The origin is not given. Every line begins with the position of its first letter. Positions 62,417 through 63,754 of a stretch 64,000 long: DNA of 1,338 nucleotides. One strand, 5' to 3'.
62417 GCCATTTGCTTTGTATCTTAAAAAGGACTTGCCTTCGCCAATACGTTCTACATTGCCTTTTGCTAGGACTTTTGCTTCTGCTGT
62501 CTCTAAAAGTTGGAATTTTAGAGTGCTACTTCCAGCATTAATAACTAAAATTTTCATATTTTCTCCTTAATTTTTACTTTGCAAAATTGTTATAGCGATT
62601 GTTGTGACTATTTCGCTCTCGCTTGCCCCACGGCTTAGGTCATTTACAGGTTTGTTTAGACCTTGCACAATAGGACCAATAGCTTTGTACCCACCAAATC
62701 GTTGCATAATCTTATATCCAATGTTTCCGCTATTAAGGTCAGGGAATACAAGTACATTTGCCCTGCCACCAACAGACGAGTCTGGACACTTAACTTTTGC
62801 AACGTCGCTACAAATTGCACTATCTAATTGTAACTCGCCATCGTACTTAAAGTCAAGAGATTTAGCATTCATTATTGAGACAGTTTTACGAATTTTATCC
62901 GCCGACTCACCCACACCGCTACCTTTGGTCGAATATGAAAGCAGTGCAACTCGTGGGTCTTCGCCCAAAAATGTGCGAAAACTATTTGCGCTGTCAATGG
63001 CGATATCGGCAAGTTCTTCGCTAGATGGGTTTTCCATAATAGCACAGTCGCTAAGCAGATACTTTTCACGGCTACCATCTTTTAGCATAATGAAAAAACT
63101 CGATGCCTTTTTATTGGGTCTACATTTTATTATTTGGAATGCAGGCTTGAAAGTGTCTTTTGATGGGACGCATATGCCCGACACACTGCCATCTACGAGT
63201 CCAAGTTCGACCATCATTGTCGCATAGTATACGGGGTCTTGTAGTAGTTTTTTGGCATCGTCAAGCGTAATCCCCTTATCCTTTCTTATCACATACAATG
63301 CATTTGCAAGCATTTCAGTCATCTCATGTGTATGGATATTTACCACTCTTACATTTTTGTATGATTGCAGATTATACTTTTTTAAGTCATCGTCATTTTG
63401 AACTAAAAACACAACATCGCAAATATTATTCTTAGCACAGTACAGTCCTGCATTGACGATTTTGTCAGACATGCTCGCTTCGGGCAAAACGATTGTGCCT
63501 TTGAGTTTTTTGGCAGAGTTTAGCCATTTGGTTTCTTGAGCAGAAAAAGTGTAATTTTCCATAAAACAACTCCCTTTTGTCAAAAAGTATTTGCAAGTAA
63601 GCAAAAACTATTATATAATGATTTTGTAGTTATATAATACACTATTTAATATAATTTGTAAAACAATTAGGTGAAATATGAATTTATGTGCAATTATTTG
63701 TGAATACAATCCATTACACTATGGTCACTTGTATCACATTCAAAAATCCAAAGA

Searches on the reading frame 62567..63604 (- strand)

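Call 80: search_protein_families(library=pfam, proteins=[window:62567-63604:-], max_evalue=0.0001)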
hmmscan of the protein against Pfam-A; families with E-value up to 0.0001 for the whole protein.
window:62567-63604:- (345 aa): 1 family
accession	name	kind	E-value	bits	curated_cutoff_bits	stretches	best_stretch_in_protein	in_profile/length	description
PF01515.24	PTA_PTB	-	1.3e-104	350.5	24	1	29-340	8-319/319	Phosphate acetyl/butaryl transferase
